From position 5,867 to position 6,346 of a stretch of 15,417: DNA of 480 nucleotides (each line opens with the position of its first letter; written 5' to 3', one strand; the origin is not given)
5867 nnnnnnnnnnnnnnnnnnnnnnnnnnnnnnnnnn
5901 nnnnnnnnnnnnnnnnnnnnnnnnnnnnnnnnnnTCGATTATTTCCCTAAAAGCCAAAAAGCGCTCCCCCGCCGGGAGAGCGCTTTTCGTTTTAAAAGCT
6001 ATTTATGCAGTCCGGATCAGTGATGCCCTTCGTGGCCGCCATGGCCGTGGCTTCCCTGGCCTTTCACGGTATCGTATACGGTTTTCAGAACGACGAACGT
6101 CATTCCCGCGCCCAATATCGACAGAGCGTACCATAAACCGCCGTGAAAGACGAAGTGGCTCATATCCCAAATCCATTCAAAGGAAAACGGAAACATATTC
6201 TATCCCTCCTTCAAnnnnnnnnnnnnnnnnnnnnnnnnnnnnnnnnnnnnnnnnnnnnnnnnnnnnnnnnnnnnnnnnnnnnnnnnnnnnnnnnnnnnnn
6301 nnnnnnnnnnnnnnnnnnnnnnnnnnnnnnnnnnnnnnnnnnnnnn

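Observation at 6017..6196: Unannotated 59-aa His-tailed single-TM protein translationally coupled to qrcD: a candidate fifth subunit of the Qrc-like complex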

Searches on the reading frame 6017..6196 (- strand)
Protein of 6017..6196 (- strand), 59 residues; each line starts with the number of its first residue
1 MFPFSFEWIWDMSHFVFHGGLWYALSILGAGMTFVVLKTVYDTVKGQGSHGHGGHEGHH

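Call 6: search_protein_families(library=pfam, proteins=[window:6017-6196:-], max_evalue=0.1)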
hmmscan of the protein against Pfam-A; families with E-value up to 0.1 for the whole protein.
window:6017-6196:- (59 aa): 0 families

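Call 7: search_protein_families(library=ncbifam, proteins=[window:6017-6196:-], max_evalue=0.1)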
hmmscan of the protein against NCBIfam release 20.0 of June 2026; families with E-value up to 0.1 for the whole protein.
window:6017-6196:- (59 aa): 0 families

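Call 9: find_homologous_proteins(query=window:6020-6196:-, max_evalue=10)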
Query window:6020-6196:- (59 aa): 131 proteins with E <= 10 among 131 candidates; the best 120 are listed.
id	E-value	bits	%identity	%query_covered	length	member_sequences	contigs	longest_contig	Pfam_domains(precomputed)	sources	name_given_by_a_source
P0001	1.3e-33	132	100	100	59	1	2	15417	-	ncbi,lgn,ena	-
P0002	1.0e-24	103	85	100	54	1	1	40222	-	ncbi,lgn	-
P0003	1.3e-22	97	84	76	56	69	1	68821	-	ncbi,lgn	-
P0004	2.8e-22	96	80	76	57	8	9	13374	-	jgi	jgi:hypothetical protein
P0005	3.6e-22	95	73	100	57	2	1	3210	-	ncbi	-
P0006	8.9e-22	94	78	86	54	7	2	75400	-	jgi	jgi:hypothetical protein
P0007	5.2e-21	92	73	88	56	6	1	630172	-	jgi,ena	-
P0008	7.2e-21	91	75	88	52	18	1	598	-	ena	-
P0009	8.0e-21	91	71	93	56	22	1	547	-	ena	-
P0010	1.4e-20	90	76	85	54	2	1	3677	-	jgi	jgi:hypothetical protein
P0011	1.5e-20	90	74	73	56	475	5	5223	-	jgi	jgi:hypothetical protein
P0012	1.6e-20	90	71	88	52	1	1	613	-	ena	-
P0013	5.9e-20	88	78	85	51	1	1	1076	-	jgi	jgi:hypothetical protein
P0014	6.0e-20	88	69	100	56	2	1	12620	-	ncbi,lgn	ncbi:MAG: hypothetical protein ACOZBW_07680 [Thermodesulfobacteriota bacterium]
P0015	6.2e-20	88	73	88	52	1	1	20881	-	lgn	-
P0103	5.5e-16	76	71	76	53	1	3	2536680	-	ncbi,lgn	-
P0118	2.0e-14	71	66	80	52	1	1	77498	-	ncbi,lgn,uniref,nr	ncbi:conserved hypothetical protein [Candidatus Desulfarcum epimagneticum]|uniref:Uncharacterized pr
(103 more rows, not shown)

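Call 11: find_encoding_contigs(protein=P0103, flank=8000, max_places=3)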
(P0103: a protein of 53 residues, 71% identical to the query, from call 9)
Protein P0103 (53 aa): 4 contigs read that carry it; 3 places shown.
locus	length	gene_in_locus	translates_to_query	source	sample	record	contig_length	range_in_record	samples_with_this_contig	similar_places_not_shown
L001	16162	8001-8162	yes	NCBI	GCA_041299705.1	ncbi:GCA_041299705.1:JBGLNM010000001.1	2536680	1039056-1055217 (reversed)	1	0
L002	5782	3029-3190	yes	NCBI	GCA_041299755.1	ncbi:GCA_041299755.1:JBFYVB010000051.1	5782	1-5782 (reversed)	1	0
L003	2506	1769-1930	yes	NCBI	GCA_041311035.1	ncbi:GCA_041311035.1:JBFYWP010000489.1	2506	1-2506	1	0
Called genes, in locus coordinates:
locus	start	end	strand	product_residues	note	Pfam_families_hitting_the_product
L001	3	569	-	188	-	-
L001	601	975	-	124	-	PF01740:STAS, PF13466:STAS_2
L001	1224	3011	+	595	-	PF10459:Peptidase_S46 (faint), PF00089:Trypsin, PF13365:Trypsin_2, PF00155:Aminotran_1_2, PF01041:DegT_DnrJ_EryC1 (weak)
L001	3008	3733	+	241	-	PF02153:PDH_N, PF26213:TYRAAT1_C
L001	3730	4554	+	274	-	PF00800:PDT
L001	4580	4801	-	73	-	-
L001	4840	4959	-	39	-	-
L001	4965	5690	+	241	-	PF01568:Molydop_binding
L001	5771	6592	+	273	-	PF12797:Fer4_2 (weak), PF12838:Fer4_7 (faint), PF25160:LdpA_Fe-S-bd (faint), PF00037:Fer4 (faint), PF12837:Fer4_6 (faint), PF13187:Fer4_9 (faint), PF13237:Fer4_10 (faint), PF13247:Fer4_11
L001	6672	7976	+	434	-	PF03916:NrfD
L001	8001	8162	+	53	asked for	-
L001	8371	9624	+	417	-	PF00275:EPSP_synthase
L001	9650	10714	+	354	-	PF13567:DUF4131, PF03772:Competence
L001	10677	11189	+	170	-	-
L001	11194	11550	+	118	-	-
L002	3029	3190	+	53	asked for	-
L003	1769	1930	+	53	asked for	-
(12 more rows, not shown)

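Call 12: find_encoding_contigs(protein=P0118, flank=8000, max_places=3)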
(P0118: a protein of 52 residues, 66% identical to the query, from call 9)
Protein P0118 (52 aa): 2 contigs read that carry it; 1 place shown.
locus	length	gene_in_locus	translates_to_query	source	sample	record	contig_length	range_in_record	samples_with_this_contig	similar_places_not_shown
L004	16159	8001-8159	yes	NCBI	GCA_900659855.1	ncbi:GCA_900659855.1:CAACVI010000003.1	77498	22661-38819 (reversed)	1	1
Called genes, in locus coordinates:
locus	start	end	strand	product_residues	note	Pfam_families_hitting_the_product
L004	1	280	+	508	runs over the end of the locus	PF00501:AMP-binding, PF13193:AMP-binding_C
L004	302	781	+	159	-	PF13291:ACT_4 (faint), PF22468:ACT_9 (faint), PF22629:ACT_AHAS_ss (faint), PF19571:ACT_8 (weak), PF01842:ACT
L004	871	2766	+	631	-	PF02550:AcetylCoA_hydro, PF13336:AcetylCoA_hyd_C, PF00583:Acetyltransf_1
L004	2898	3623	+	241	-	PF02085:Cytochrom_CIII (faint), PF14537:Cytochrom_c3_2 (faint), PF22113:Mtrc-MtrF_II-IV_dom (weak), PF14522:Cytochrome_C7 (weak)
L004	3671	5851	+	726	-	PF04879:Molybdop_Fe4S4, PF00384:Molybdopterin, PF01568:Molydop_binding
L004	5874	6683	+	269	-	PF25160:LdpA_Fe-S-bd (faint), PF00037:Fer4 (faint), PF12797:Fer4_2 (weak), PF12837:Fer4_6 (faint), PF13237:Fer4_10 (faint), PF13187:Fer4_9 (faint), PF13247:Fer4_11, PF12838:Fer4_7 (weak)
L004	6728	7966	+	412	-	PF03916:NrfD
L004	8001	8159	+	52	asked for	-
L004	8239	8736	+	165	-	PF01288:HPPK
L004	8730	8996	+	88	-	-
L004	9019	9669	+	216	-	PF00923:TAL_FSA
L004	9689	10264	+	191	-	PF01066:CDP-OH_P_transf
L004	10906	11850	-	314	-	PF01145:Band_7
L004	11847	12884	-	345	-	PF01145:Band_7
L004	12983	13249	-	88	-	PF05016:ParE_toxin (weak), PF06769:YoeB_toxin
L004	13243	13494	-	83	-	PF02604:PhdYeFM_antitox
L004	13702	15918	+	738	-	PF14236:DruA, PF14706:Tnp_DNA_bind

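Call 17: search_solved_structures(query=A1, max_evalue=10, show_alignments=2)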
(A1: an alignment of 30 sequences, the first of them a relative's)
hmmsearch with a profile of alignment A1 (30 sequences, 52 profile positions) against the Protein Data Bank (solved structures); distinct sequences matched with E-value up to 10: 2.
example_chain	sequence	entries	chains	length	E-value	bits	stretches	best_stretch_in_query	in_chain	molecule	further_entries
3ks0_L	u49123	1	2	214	1.5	11.8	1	8-21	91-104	heme domain of flavocytochrome b2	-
9wj6_A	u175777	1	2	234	2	11.4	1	8-20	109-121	C8K10D5-1 Fab Light chain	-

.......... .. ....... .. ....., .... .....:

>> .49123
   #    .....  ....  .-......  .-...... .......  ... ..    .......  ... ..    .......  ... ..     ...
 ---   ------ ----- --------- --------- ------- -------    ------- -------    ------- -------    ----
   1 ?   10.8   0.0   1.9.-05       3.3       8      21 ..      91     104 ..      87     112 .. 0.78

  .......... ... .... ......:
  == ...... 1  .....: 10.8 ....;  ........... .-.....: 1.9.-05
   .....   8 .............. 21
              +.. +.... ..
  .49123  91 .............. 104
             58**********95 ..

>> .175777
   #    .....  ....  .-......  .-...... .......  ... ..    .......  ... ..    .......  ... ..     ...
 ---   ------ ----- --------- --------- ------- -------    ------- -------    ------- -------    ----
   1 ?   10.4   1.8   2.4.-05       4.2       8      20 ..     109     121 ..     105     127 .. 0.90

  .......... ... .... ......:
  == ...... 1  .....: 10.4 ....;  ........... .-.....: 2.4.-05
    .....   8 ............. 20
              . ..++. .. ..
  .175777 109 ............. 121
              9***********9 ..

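Call 18: find_homologous_proteins(query=A1, max_evalue=10)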
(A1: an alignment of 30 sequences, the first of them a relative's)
Query A1 (30 sequences) (59 aa, profile of the alignment): 726 proteins with E <= 10 among 1070 candidates; the best 120 are listed.
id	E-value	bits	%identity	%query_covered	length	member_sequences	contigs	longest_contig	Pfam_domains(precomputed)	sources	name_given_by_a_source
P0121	2.2e-29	119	63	88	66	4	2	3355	-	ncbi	-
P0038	2.6e-29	118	69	88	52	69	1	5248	-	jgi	jgi:hypothetical protein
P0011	3.3e-29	118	74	73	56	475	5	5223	-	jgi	jgi:hypothetical protein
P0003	5.6e-29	117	84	76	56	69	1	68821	-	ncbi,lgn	-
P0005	6.0e-29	117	73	100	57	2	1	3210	-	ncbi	-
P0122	6.2e-29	117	62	88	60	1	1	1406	-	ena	-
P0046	8.4e-29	117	69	88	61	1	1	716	-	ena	-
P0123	1.2e-28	116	74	80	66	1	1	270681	-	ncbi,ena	-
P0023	1.3e-28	116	73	88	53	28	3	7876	-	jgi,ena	-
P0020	1.6e-28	116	73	86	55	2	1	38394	-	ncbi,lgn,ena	ncbi:MAG TPA: hypothetical protein ACFCUC_19150 [Desulfobacterales bacterium]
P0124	1.7e-28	116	71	88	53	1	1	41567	-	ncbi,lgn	-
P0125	2.5e-28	115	69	88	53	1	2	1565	-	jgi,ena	jgi:hypothetical protein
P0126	2.7e-28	115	69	88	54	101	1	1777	-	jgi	jgi:hypothetical protein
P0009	2.7e-28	115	71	93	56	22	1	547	-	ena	-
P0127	2.8e-28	115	76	76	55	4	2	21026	-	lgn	-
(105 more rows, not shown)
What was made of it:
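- Checked: More than chance: 131 phmmer hits down to about 60% identity (call 9) and 726 clusters with the profile (call 18).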

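Call 19: find_related_loci(query=A1, collection=metagenome_contigs, flank=7000)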
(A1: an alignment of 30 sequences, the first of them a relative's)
Query A1 (59 aa) in metagenome_contigs; peptide patterns used: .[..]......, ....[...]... (x = any residue, [..] = any of these).
600 stretches matched a pattern (row limit reached: there are more); 579 encode a relative of the query (tblastn E <= 1e-3); the best 80 are kept; 80 distinct loci.
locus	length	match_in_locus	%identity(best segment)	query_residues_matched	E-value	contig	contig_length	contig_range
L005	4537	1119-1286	75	1-55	6e-25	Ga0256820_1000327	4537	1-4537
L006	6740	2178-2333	71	1-52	9e-25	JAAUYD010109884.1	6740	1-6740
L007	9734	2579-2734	75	1-52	1e-24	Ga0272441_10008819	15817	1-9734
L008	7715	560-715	73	1-52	3e-24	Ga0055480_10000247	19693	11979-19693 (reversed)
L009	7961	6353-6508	73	1-52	3e-24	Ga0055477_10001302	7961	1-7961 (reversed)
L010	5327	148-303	71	1-52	5e-24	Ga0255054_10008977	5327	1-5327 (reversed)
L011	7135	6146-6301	71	1-52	5e-24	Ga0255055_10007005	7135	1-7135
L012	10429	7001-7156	73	1-52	7e-24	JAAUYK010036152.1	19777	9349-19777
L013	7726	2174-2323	76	1-50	8e-24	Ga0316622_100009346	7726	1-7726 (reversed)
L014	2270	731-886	71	1-52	1e-23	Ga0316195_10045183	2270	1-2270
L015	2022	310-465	73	1-52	2e-23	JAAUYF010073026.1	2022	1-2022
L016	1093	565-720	75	1-52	7e-24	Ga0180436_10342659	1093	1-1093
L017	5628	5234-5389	73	1-52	2e-23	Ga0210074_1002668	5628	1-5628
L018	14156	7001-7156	71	1-52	2e-23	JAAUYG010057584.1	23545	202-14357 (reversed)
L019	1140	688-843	75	1-52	1e-23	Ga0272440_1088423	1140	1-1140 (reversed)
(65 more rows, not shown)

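Call 26: search_protein_representatives(alignment_id=A1)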
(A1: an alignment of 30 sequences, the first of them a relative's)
Query: 30 sequences, 52 profile positions. Proteins with E-value up to 0.001 (for the whole library): 74; up to 1e-10: 19; up to 1e-30: 0. The best 74 are listed.
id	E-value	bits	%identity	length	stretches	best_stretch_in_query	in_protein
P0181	1.7e-23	98.1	-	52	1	1-51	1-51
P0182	2.0e-23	97.9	-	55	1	1-51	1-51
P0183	7.9e-22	92.8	-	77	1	1-42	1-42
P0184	1.5e-19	85.6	-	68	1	1-45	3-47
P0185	2.1e-19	85.1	-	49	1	1-34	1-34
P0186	2.7e-19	84.7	-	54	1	1-49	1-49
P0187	6.0e-19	83.6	-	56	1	1-40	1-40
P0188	9.5e-18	79.8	-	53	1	1-52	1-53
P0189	2.9e-17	78.2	-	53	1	1-51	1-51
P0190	1.1e-16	76.3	-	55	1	1-51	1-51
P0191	2.8e-16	75.1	-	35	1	1-34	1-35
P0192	4.3e-16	74.5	-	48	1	4-41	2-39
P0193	1.3e-15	72.9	-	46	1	12-50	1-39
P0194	4.4e-15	71.2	-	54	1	1-50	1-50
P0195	1.0e-14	70.1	-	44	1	1-29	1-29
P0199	5.9e-11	58.0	-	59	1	1-48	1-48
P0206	1.1e-09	53.9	-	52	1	1-52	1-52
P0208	5.0e-09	51.9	-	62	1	1-51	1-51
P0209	1.2e-08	50.6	-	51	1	1-51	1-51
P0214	5.3e-08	48.6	-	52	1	1-52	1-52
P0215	6.3e-08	48.3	-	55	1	1-51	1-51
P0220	1.9e-07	46.8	-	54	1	1-48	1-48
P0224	3.3e-07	46.0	-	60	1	1-47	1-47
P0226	7.3e-07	44.9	-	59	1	1-44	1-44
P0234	1.8e-05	40.5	-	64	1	1-47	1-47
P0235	2.0e-05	40.3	-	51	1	1-51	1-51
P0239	2.8e-05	39.8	-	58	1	1-49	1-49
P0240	3.9e-05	39.4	-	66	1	1-48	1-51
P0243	1.0e-04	38.0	-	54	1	1-43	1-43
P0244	1.3e-04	37.7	-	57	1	1-32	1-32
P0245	1.6e-04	37.4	-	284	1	1-39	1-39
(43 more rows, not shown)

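Call 29: find_homologous_proteins(query=A2, max_evalue=0.01)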
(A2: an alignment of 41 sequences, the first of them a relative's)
Query A2 (41 sequences) (62 aa, profile of the alignment): 179 proteins with E <= 0.01 among 590 candidates; the best 120 are listed.
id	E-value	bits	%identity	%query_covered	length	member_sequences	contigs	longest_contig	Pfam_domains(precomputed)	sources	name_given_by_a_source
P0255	5.4e-21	92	53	84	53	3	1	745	-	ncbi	-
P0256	6.8e-21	91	42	92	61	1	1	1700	-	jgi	jgi:hypothetical protein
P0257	9.8e-21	91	48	87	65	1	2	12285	-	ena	-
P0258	1.1e-20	91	48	87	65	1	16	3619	-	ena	-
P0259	1.9e-20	90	51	69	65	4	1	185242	-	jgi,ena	jgi:formate hydrogenlyase subunit 3/multisubunit Na+/H+ antiporter MnhD subunit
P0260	2.3e-20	90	43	97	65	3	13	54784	-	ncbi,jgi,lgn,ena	ncbi:MAG: hypothetical protein R6V46_13155 [Desulfatiglandaceae bacterium]|jgi:hypothetical protein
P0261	3.1e-20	89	60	69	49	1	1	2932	-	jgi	-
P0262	4.1e-20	89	39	97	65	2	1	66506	-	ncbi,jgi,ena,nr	ncbi:MAG: hypothetical protein HQ583_08275 [Candidatus Abyssubacteria bacterium]|nr:hypothetical pro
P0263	4.9e-20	89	43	87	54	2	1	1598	-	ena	-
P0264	5.1e-20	89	40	76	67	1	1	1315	-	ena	-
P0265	6.0e-20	88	56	69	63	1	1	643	-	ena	-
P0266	6.6e-20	88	51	69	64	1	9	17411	-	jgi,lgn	jgi:formate hydrogenlyase subunit 3/multisubunit Na+/H+ antiporter MnhD subunit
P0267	7.0e-20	88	53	76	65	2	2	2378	-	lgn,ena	-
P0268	7.4e-20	88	38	97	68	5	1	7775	-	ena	-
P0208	8.8e-20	88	100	100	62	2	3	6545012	-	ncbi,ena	-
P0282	3.9e-19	86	35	90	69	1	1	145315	-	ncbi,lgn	ncbi:MAG: hypothetical protein Kow0099_02910 [Candidatus Abyssubacteria bacterium]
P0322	3.0e-18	83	38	98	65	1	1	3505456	-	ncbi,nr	ncbi:MAG: hypothetical protein JSV16_01580 [Candidatus Hydrogenedentota bacterium]|nr:MAG: hypotheti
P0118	9.3e-18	81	45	76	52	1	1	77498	-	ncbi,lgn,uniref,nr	ncbi:conserved hypothetical protein [Candidatus Desulfarcum epimagneticum]|uniref:Uncharacterized pr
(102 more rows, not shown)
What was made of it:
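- Checked: The exact protein and its relatives exist as gene calls named 'hypothetical protein' (calls 9, 18, 29).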

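Call 30: find_encoding_contigs(protein=P0208, flank=8000, max_places=1)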
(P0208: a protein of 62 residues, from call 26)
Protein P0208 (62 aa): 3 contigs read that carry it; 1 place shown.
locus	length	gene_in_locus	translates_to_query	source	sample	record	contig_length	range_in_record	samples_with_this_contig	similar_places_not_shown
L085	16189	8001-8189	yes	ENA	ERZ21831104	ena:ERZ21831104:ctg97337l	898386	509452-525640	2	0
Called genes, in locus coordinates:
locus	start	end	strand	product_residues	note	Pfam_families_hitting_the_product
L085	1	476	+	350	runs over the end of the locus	PF01073:3Beta_HSD, PF01370:Epimerase, PF02719:Polysacc_synt_2, PF04321:RmlD_sub_bind, PF07993:NAD_binding_4, PF16363:GDP_Man_Dehyd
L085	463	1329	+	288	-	PF01370:Epimerase, PF04321:RmlD_sub_bind, PF01073:3Beta_HSD (weak), PF02719:Polysacc_synt_2 (weak), PF16363:GDP_Man_Dehyd, PF07993:NAD_binding_4 (faint)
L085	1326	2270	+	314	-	PF01073:3Beta_HSD, PF01370:Epimerase, PF02719:Polysacc_synt_2 (weak), PF04321:RmlD_sub_bind, PF16363:GDP_Man_Dehyd, PF07993:NAD_binding_4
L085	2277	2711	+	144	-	PF00293:NUDIX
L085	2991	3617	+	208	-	PF02085:Cytochrom_CIII (weak), PF14522:Cytochrome_C7 (faint)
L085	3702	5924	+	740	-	PF00384:Molybdopterin, PF01568:Molydop_binding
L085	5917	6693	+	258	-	PF12797:Fer4_2 (weak), PF12837:Fer4_6 (faint), PF13183:Fer4_8 (faint), PF13247:Fer4_11, PF13237:Fer4_10 (weak), PF25160:LdpA_Fe-S-bd (weak), PF00037:Fer4 (weak), PF12838:Fer4_7, +1 more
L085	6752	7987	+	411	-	PF03916:NrfD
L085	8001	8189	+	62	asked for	-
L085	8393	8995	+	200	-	PF00702:Hydrolase, PF13419:HAD_2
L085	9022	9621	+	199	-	PF01583:APS_kinase, PF13238:AAA_18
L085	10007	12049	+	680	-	PF03063:Prismane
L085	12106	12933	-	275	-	PF03618:Kinase-PPPase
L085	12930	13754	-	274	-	-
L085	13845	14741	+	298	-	PF04055:Radical_SAM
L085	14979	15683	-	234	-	PF00657:Lipase_GDSL, PF13472:Lipase_GDSL_2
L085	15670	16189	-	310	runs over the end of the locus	PF01757:Acyl_transf_3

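Call 31: find_encoding_contigs(protein=P0260, flank=8000, max_places=1)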
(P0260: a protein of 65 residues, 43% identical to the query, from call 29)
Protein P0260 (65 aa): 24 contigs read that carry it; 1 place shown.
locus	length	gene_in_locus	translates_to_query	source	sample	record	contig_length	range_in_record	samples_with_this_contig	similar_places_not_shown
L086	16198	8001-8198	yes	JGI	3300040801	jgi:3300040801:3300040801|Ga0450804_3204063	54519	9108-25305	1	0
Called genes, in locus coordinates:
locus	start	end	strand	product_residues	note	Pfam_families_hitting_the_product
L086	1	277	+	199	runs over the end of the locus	-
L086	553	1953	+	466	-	PF01938:TRAM, PF05958:tRNA_U5-meth_tr, PF05175:MTS (weak), PF09445:Methyltransf_15 (faint), PF13847:Methyltransf_31, PF13649:Methyltransf_25 (weak)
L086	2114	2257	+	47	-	-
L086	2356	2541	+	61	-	PF01165:Ribosomal_S21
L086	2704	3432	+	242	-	PF02085:Cytochrom_CIII (faint), PF14522:Cytochrome_C7 (faint)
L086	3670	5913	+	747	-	PF00384:Molybdopterin, PF01568:Molydop_binding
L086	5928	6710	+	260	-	PF13187:Fer4_9 (faint), PF12797:Fer4_2 (weak), PF12837:Fer4_6 (weak), PF12838:Fer4_7 (weak), PF13237:Fer4_10 (weak), PF13247:Fer4_11, PF00037:Fer4 (weak), PF12838:Fer4_7 (weak), +4 more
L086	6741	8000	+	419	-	PF03916:NrfD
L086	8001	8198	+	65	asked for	-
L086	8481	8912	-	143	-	-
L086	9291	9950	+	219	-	PF00702:Hydrolase, PF13419:HAD_2, PF13242:Hydrolase_like (faint)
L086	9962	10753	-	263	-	PF12895:ANAPC3 (weak), PF00515:TPR_1 (weak), PF07719:TPR_2 (weak), PF00515:TPR_1, PF13424:TPR_12, PF13414:TPR_11, PF13432:TPR_16, PF14559:TPR_19, +20 more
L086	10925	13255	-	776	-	PF11741:AMIN (weak), PF07660:STN, PF03958:Secretin_N, PF00263:Secretin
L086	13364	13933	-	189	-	PF04351:PilP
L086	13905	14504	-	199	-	PF04350:PilO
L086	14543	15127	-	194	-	PF05137:PilN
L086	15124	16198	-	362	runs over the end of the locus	PF11104:PilM_2, PF14450:FtsA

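Call 32: find_encoding_contigs(protein=P0282, flank=8000, max_places=1)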
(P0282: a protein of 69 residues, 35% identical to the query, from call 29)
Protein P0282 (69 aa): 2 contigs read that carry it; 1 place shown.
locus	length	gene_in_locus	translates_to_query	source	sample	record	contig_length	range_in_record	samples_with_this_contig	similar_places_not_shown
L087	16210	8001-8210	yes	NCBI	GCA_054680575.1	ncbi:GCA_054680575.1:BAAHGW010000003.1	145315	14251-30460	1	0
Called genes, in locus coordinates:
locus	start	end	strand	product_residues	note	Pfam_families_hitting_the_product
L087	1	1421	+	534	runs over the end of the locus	PF00672:HAMP, PF00512:HisKA, PF02518:HATPase_c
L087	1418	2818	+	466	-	PF00684:DnaJ_CXXCXGXG (faint), PF02085:Cytochrom_CIII (faint), PF14522:Cytochrome_C7 (faint), PF14537:Cytochrom_c3_2 (faint), PF09699:Paired_CXXCH_1 (faint)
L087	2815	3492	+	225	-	PF02085:Cytochrom_CIII (weak), PF14522:Cytochrome_C7 (faint)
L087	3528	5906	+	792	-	PF04879:Molybdop_Fe4S4, PF00384:Molybdopterin, PF01568:Molydop_binding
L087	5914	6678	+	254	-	PF25160:LdpA_Fe-S-bd (faint), PF00037:Fer4 (faint), PF12797:Fer4_2 (weak), PF12837:Fer4_6 (faint), PF13237:Fer4_10 (faint), PF12838:Fer4_7 (weak), PF13247:Fer4_11 (weak), PF12838:Fer4_7 (weak), +2 more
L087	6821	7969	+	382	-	PF03916:NrfD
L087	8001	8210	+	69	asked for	-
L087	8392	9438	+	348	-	PF13435:Cytochrome_C554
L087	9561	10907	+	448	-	PF00072:Response_reg, PF00158:Sigma54_activat, PF01078:Mg_chelatase (faint), PF14532:Sigma54_activ_2, PF07724:AAA_2 (weak), PF07728:AAA_5, PF25601:AAA_lid_14, PF02954:HTH_8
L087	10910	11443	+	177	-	PF07998:Peptidase_M54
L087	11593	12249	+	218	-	PF00440:TetR_N, PF13977:TetR_C_6, PF17935:TetR_C_27 (weak)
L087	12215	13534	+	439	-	PF02771:Acyl-CoA_dh_N, PF02770:Acyl-CoA_dh_M, PF00441:Acyl-CoA_dh_1, PF08028:Acyl-CoA_dh_2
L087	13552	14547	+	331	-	PF12838:Fer4_7 (faint), PF00037:Fer4 (weak), PF12797:Fer4_2 (weak), PF13237:Fer4_10, PF14697:Fer4_21 (weak), PF13187:Fer4_9 (weak), PF00881:Nitroreductase, PF14512:TM1586_NiRdase (weak), +3 more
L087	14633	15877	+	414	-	PF00108:Thiolase_N, PF00109:ketoacyl-synt (weak), PF08545:ACP_syn_III (faint), PF02803:Thiolase_C, PF22691:Thiolase_C_1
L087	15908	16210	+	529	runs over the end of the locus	PF00501:AMP-binding, PF13193:AMP-binding_C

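Call 33: find_encoding_contigs(protein=P0322, flank=8000, max_places=1)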
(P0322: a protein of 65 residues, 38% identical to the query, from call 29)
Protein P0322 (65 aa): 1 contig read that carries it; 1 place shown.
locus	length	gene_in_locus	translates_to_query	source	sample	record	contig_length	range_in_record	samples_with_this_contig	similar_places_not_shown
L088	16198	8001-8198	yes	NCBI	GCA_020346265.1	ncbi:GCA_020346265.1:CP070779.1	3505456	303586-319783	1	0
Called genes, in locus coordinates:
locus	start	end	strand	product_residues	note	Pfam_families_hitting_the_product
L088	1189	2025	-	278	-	PF00106:adh_short, PF08643:DUF1776 (weak), PF08659:KR, PF13561:adh_short_C2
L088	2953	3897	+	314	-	PF09861:Lar_N, PF21113:LarA_C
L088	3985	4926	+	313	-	PF11356:T2SSC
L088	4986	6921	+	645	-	PF21305:type_II_gspD_N0, PF03958:Secretin_N, PF00263:Secretin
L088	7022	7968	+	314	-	PF03916:NrfD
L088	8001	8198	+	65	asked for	-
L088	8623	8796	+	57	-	-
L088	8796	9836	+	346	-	PF04055:Radical_SAM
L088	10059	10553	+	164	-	PF13183:Fer4_8, PF13237:Fer4_10 (weak), PF12838:Fer4_7 (weak), PF13187:Fer4_9, PF13534:Fer4_17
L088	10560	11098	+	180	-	PF02754:CCG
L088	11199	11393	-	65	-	PF00140:Sigma70_r1_2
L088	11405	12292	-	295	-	PF00574:CLP_protease (faint), PF25145:NfeD1b_N (weak), PF01343:Peptidase_S49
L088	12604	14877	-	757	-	PF13567:DUF4131, PF03772:Competence, PF00753:Lactamase_B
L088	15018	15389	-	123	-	PF00072:Response_reg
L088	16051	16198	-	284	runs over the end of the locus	PF12911:OppC_N, PF00528:BPD_transp_1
